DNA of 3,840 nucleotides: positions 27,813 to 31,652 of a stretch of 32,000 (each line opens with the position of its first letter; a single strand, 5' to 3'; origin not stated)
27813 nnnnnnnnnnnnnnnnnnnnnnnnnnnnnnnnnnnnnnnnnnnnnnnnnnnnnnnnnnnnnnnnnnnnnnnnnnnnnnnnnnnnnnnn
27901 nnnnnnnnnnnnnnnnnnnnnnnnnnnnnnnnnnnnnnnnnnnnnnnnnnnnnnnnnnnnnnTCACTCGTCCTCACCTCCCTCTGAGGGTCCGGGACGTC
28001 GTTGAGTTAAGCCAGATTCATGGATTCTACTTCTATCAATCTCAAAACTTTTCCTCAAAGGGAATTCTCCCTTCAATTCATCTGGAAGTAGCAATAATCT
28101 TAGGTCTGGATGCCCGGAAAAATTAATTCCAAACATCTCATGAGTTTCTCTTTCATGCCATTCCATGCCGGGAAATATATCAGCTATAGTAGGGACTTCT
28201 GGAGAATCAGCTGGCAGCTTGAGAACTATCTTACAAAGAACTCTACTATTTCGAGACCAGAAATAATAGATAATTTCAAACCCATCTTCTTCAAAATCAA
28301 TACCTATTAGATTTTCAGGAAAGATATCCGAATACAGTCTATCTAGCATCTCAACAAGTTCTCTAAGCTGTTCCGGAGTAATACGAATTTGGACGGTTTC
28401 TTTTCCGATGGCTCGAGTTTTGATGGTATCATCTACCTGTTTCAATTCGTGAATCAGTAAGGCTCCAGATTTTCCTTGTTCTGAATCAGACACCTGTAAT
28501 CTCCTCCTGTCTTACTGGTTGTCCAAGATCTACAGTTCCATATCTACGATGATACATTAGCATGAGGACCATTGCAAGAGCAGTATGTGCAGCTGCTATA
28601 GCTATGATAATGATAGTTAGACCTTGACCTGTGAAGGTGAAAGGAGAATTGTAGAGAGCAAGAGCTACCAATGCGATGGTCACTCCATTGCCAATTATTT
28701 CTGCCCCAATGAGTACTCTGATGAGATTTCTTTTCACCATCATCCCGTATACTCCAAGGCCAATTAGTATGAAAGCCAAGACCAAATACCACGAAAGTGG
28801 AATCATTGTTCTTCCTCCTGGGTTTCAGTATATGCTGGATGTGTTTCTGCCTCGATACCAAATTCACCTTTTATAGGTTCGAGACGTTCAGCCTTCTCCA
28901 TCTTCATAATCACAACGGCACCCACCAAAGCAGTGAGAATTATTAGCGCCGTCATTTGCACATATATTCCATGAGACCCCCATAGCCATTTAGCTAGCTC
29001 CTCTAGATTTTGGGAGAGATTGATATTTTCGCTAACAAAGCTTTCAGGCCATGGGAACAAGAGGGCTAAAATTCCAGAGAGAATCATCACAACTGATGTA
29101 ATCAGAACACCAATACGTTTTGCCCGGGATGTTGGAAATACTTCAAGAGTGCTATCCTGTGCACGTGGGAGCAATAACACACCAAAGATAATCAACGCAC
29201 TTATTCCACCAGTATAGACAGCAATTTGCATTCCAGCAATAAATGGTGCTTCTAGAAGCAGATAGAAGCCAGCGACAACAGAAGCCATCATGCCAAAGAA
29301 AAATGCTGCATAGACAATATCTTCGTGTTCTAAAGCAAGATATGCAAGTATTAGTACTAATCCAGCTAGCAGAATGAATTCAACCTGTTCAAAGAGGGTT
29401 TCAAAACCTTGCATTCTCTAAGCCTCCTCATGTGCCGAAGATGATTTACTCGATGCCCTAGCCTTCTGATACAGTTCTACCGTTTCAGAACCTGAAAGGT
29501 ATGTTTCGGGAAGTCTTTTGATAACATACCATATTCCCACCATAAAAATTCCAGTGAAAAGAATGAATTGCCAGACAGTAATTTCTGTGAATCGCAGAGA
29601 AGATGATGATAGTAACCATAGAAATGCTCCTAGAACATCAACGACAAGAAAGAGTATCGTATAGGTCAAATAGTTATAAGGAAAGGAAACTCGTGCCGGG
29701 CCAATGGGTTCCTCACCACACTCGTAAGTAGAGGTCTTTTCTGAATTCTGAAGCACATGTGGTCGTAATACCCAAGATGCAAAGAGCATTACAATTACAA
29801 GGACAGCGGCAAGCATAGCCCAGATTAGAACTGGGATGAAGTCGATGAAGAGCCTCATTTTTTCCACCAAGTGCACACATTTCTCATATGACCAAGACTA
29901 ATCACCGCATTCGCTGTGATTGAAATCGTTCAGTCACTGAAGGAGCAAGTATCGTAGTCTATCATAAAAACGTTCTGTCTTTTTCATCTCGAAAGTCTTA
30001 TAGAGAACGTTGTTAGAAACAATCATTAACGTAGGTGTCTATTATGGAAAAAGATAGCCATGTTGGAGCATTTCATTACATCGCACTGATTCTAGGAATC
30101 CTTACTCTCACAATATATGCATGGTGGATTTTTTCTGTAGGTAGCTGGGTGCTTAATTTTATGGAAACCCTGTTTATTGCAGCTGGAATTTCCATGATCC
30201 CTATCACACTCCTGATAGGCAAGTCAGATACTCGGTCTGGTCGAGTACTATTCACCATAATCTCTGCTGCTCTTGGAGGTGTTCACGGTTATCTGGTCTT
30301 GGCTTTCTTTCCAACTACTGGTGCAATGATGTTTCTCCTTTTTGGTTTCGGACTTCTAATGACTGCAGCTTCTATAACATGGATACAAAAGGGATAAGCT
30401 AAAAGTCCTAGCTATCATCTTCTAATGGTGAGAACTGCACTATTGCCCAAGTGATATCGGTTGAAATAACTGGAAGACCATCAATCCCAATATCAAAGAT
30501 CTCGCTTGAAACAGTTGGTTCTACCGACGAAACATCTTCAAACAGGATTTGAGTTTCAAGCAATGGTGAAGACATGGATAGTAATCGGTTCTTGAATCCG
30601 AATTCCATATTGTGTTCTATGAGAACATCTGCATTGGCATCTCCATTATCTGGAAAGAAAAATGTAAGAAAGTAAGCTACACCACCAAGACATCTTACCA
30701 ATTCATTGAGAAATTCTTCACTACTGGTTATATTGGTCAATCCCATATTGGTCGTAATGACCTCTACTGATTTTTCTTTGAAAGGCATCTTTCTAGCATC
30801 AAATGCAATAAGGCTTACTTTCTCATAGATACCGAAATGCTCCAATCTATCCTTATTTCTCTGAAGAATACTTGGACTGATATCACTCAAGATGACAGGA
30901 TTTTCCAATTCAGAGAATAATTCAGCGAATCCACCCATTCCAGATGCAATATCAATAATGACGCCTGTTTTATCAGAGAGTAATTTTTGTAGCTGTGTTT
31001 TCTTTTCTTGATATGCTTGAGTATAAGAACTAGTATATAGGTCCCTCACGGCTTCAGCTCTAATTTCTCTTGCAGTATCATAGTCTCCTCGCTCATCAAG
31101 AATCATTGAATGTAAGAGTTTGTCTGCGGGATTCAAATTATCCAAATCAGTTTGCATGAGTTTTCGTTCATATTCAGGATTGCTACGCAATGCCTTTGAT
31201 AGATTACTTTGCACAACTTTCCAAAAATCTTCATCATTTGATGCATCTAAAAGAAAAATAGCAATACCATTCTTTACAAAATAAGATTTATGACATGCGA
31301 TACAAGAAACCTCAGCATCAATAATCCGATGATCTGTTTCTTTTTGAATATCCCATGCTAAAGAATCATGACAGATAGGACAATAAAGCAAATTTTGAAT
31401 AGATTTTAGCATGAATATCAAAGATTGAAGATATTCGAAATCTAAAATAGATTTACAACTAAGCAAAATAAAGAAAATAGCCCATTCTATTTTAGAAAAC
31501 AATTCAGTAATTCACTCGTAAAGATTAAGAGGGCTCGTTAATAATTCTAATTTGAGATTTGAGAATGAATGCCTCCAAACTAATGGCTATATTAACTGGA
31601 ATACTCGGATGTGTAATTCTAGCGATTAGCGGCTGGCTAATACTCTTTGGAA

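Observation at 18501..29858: Complex I-like operon with no nuoB and no electron-input module, in the order A-J-K-C-D-H-I-M'-L-M-N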

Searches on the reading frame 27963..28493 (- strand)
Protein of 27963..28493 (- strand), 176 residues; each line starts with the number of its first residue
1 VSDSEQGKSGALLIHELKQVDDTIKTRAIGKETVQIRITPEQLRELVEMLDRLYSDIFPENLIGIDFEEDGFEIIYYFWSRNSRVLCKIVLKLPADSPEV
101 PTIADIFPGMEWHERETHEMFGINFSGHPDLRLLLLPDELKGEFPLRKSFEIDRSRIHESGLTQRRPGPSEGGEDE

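Call 3: search_protein_families(library=pfam, proteins=[window:27963-28493:-], max_evalue=0.01)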
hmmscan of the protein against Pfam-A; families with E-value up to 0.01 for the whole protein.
window:27963-28493:- (176 aa): 1 family
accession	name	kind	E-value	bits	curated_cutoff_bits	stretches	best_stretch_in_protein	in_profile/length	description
PF00329.25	Complex1_30kDa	-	8.2e-30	104.4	22.5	1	37-153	2-121/124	Respiratory-chain NADH dehydrogenase, 30 Kd subunit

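Call 4: search_protein_families(library=ncbifam, proteins=[window:27963-28493:-], max_evalue=0.001)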
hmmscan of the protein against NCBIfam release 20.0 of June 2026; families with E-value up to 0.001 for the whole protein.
window:27963-28493:- (176 aa): 17 families
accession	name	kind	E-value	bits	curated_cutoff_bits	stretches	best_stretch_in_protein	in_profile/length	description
TIGR01961.1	NuoC_fam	subfamily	4.3e-26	91.8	122.45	1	35-153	2-121/122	NADH (or F420H2) dehydrogenase, subunit C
NF040611.1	F420_dehyd_FpoC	exception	1.5e-23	83.5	220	1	22-151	16-147/158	F420H2 dehydrogenase subunit FpoC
NF004735.0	PRK06074.2-2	equivalog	1.6e-22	80.1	176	1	35-151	30-147/158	NADH-quinone oxidoreductase subunit C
NF004734.0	PRK06074.2-1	equivalog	5.4e-20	72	169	1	24-155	18-154/164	NADH-quinone oxidoreductase subunit C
NF004733.0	PRK06074.1-5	equivalog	1.4e-18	67.3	225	1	19-152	16-151/203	NADH-quinone oxidoreductase subunit C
NF009808.0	PRK13292.1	equivalog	1.6e-18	66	1156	1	22-154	237-377/791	NADH-quinone oxidoreductase subunit B/C/D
NF005856.0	PRK07785.1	equivalog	3.5e-18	66.4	224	1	15-150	83-222/246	NADH-quinone oxidoreductase subunit C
NF004737.0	PRK06074.2-4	equivalog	4.9e-18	65.5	144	1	37-156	14-130/150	NADH-quinone oxidoreductase subunit C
NF005832.0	PRK07735.1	equivalog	2.5e-17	63.2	431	1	45-151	318-424/430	NADH-quinone oxidoreductase subunit C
NF004736.0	PRK06074.2-3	equivalog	3.3e-17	62.7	239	1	14-152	22-159/183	NADH-quinone oxidoreductase subunit C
NF008728.0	PRK11742.1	equivalog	1.2e-16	60.2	840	1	70-155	93-177/598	NADH-quinone oxidoreductase subunit C/D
NF009141.0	PRK12494.1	equivalog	4e-16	59.4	175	1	88-150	102-163/175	NAD(P)H-quinone oxidoreductase subunit J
NF006304.0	PRK08491.1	equivalog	6e-16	58.8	228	1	22-151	47-175/263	NADH-quinone oxidoreductase subunit C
NF004738.0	PRK06074.2-5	equivalog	1.5e-12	47.5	198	1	32-152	28-151/174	NADH-quinone oxidoreductase subunit C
NF004731.0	PRK06074.1-3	equivalog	1.4e-11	44.7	303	1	16-152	9-147/207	NADH-quinone oxidoreductase subunit C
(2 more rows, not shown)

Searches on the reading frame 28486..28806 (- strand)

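Call 3: search_protein_families(library=pfam, proteins=[window:28486-28806:-], max_evalue=0.01)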
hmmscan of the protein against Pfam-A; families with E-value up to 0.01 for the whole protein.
window:28486-28806:- (106 aa): 1 family
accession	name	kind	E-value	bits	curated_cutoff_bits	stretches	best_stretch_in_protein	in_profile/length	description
PF00420.29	Oxidored_q2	-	1.7e-19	69.8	26.1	1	6-94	1-87/95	NADH-ubiquinone/plastoquinone oxidoreductase chain 4L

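Call 4: search_protein_families(library=ncbifam, proteins=[window:28486-28806:-], max_evalue=0.001)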
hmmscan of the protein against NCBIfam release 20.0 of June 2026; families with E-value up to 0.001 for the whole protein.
window:28486-28806:- (106 aa): 11 families
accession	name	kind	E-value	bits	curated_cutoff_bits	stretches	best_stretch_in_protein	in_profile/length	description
NF004322.0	PRK05715.1-4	equivalog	1.6e-19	69.8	128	1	2-95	4-97/104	NADH-quinone oxidoreductase subunit NuoK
NF040614.1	F420_dehyd_FpoK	exception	1.8e-16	60.4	145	1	3-95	1-91/98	F420H2 dehydrogenase subunit FpoK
NF004320.0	PRK05715.1-2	equivalog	2e-15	56.6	57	1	4-94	3-91/99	NADH-quinone oxidoreductase subunit NuoK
NF004319.0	PRK05715.1-1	equivalog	1.6e-14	53.9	101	1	1-94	1-92/100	NADH-quinone oxidoreductase subunit NuoK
NF004323.0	PRK05715.1-5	equivalog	4.9e-14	52.4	89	1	2-94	3-94/102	NADH-quinone oxidoreductase subunit NuoK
NF004321.0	PRK05715.1-3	equivalog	1.1e-08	35.2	91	1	1-94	1-93/101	NADH-quinone oxidoreductase subunit NuoK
NF006250.0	PRK08388.1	equivalog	2.8e-08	34.2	137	1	7-50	5-48/119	putative monovalent cation/H+ antiporter subunit C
NF005621.0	PRK07375.1-6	equivalog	6.4e-06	26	126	0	7-93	10-109/120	putative monovalent cation/H+ antiporter subunit C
NF009304.0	PRK12661.1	equivalog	8.5e-05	22.6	152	0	12-53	11-51/140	putative monovalent cation/H+ antiporter subunit C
NF005618.0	PRK07375.1-3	equivalog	0.00011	22.4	107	1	8-51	9-52/119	putative monovalent cation/H+ antiporter subunit C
NF005929.0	PRK07946.1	equivalog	0.00091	19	157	1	7-47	7-46/204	Na(+)/H(+) antiporter subunit C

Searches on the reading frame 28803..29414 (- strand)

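Call 3: search_protein_families(library=pfam, proteins=[window:28803-29414:-], max_evalue=0.01)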
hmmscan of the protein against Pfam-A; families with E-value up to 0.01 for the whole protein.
window:28803-29414:- (203 aa): 2 families
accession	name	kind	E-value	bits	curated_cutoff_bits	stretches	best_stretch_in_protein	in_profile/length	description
PF00499.25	Oxidored_q3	-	1.8e-22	80.1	33.2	1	25-169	3-146/146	NADH-ubiquinone/plastoquinone oxidoreductase chain 6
PF13244.11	MbhD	-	0.0013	19.3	27.2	1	19-84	2-67/67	MBH, subunit D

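Call 4: search_protein_families(library=ncbifam, proteins=[window:28803-29414:-], max_evalue=0.001)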
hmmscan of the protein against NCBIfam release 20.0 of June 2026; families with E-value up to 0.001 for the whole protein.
window:28803-29414:- (203 aa): 13 families
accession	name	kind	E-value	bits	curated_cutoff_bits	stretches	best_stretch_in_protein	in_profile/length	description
NF005163.0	PRK06638.1-3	equivalog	8.3e-23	80.9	174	1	9-175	8-172/203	NADH-quinone oxidoreductase subunit J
NF005168.0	PRK06638.2-3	equivalog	3.3e-18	66.2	154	1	9-174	4-169/172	NADH-quinone oxidoreductase subunit J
NF005165.0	PRK06638.1-5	equivalog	3.1e-17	62.5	192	1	9-177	19-188/282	NADH-quinone oxidoreductase subunit J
NF005167.0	PRK06638.2-2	equivalog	2e-12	47.3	137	1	7-173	1-165/176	NADH-quinone oxidoreductase subunit J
NF005164.0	PRK06638.1-4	equivalog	5.8e-11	42.2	154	1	9-174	4-173/211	NADH-quinone oxidoreductase subunit J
NF005024.0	PRK06433.1-4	equivalog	6e-11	42.4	101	1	7-86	3-82/89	NADH dehydrogenase subunit J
NF005025.0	PRK06433.1-5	equivalog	1.4e-08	35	95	1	9-83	12-86/96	NADH dehydrogenase subunit J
NF005166.0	PRK06638.2-1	equivalog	1.1e-07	31.9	284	1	12-176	7-169/174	NADH-quinone oxidoreductase subunit J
NF005169.0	PRK06638.2-4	equivalog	5.3e-07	29.8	319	1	7-168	1-163/182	NADH-quinone oxidoreductase subunit J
NF005023.0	PRK06433.1-2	equivalog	3.2e-06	27.5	92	1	12-81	6-75/82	NADH dehydrogenase subunit J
NF009159.0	PRK12504.1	equivalog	4.2e-06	26.8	141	1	10-118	5-110/178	DUF4040 domain-containing protein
NF005162.0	PRK06638.1-1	equivalog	8.5e-06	25.7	157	1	16-177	7-166/184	NADH-quinone oxidoreductase subunit J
NF006242.0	PRK08378.1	subfamily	0.00011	22.7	98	0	10-79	6-74/85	hypothetical protein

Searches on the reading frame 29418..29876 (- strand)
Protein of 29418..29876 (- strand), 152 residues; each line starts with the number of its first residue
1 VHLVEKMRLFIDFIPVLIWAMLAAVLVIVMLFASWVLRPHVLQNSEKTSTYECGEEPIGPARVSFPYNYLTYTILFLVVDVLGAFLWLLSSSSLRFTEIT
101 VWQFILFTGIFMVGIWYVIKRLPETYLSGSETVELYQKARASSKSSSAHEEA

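Call 3: search_protein_families(library=pfam, proteins=[window:29418-29876:-], max_evalue=0.01)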
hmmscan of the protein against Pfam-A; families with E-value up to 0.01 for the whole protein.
window:29418-29876:- (152 aa): 1 family
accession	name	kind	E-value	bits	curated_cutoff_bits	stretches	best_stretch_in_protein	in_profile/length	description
PF00507.24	Oxidored_q4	-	1.1e-18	67.7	23.3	1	28-121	2-94/99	NADH-ubiquinone/plastoquinone oxidoreductase, chain 3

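Call 4: search_protein_families(library=ncbifam, proteins=[window:29418-29876:-], max_evalue=0.001)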
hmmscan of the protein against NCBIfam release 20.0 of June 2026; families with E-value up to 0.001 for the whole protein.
window:29418-29876:- (152 aa): 7 families
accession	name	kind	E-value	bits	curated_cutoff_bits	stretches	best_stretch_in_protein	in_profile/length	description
NF005839.0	PRK07756.1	equivalog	3.4e-12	46.7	163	1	13-121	9-116/122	NADH-quinone oxidoreductase subunit A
NF004729.0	PRK06073.1-5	equivalog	1.1e-10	41.7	94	1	17-115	17-115/134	NADH dehydrogenase subunit A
NF005922.0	PRK07928.1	equivalog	1.9e-08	34.7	155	1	13-121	4-113/119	NADH-quinone oxidoreductase subunit A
NF004727.0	PRK06073.1-2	equivalog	4.6e-08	33.2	101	1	20-115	11-106/120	NADH dehydrogenase subunit A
NF004728.0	PRK06073.1-4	equivalog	7.5e-05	22.9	124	1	22-113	12-106/129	NADH dehydrogenase subunit A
NF004726.0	PRK06073.1-1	equivalog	0.00012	22.1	150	1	39-119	32-112/129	NADH dehydrogenase subunit A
NF006303.0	PRK08489.1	equivalog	0.00049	20.7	145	1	14-121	11-120/129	NAD(P)H-quinone oxidoreductase subunit 3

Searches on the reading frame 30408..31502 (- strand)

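Call 13: search_protein_families(library=pfam, proteins=[window:30408-31502:-], max_evalue=0.001)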
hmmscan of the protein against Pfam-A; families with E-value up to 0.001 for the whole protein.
window:30408-31502:- (364 aa): 6 families
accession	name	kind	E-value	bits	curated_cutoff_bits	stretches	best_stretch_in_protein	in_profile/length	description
PF01209.24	Ubie_methyltran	-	6.5e-11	42.5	20.1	1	168-279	36-152/233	ubiE/COQ5 methyltransferase family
PF13649.12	Methyltransf_25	-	7.1e-10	39.9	27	1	182-272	1-93/97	Methyltransferase domain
PF08241.18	Methyltransf_11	-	1.1e-09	39.2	21.2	1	184-272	2-87/95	Methyltransferase domain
PF13847.12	Methyltransf_31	-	1.3e-07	31.8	27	1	178-272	3-101/145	Methyltransferase domain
PF13489.12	Methyltransf_23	-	0.00056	20.1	27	1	169-281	11-119/164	Methyltransferase domain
PF01170.24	UPF0020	-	0.00091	19.4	22.3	0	201-268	77-144/197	RMKL-like, methyltransferase domain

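Call 47: search_protein_families(library=ncbifam, proteins=[window:30408-31502:-], max_evalue=0.001)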
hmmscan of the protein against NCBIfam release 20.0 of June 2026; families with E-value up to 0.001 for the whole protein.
window:30408-31502:- (364 aa): 16 families
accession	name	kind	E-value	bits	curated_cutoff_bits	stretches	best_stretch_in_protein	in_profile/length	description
NF001240.0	PRK00216.1-1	equivalog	2e-14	53.2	378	1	181-273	66-161/251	bifunctional demethylmenaquinone methyltransferase/2-methoxy-6-polyprenyl-1,4-benzoquinol methylase UbiE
TIGR01934.1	MenG_MenH_UbiE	subfamily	2.5e-14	53.1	158.35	1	167-285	28-148/223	ubiquinone/menaquinone biosynthesis methyltransferase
NF001244.0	PRK00216.1-5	equivalog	1.4e-12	47.5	216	1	167-275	37-150/236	bifunctional demethylmenaquinone methyltransferase/2-methoxy-6-polyprenyl-1,4-benzoquinol methylase UbiE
NF001242.0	PRK00216.1-3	equivalog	7.2e-12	45.2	351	1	172-283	64-178/258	bifunctional demethylmenaquinone methyltransferase/2-methoxy-6-polyprenyl-1,4-benzoquinol methylase UbiE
NF001241.0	PRK00216.1-2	equivalog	2.6e-09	37.1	327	1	171-271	44-138/231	demethylmenaquinone methyltransferase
NF052510.1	methyltran_MpqE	exception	4.8e-09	35.9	335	1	163-273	31-144/234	methyl-plastoquinone biosynthesis methyltransferase MpqE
TIGR02072.1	BioC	equivalog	5.7e-09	36.1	184.95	1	166-281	18-135/244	malonyl-ACP O-methyltransferase BioC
NF038101.1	Trm112_arch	equivalog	3.5e-08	33.5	77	1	31-82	1-52/59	methytransferase partner Trm112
NF008264.0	PRK11036.1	equivalog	8.1e-06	25.5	366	1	170-287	37-154/261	tRNA uridine 5-oxyacetic acid(34) methyltransferase CmoM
NF033398.1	rRNA_meth_EmtA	equivalog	5.7e-05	22.6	625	0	179-265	188-271/336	EmtA family 23S rRNA (guanine(2470)) methyltransferase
NF043040.1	corrin_prot_MT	hypoth_equivalog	5.9e-05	22.6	180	1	167-263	30-128/216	corrinoid protein-associated methyltransferase CpaM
NF041537.1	ArsM_AhpD_UU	exception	7.2e-05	21.7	510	1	182-272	80-172/345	arsenite methyltransferase/AhpD domain selenoprotein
NF004452.0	PRK05785.1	equivalog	0.00017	21.2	207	1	175-273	48-138/228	hypothetical protein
NF001243.0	PRK00216.1-4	equivalog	0.0002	20.8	235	1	167-272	36-143/237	demethylmenaquinone methyltransferase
TIGR03508.1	decahem_SO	subfamily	0.00021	20.9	192.2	1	36-73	115-152/258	DmsE family decaheme c-type cytochrome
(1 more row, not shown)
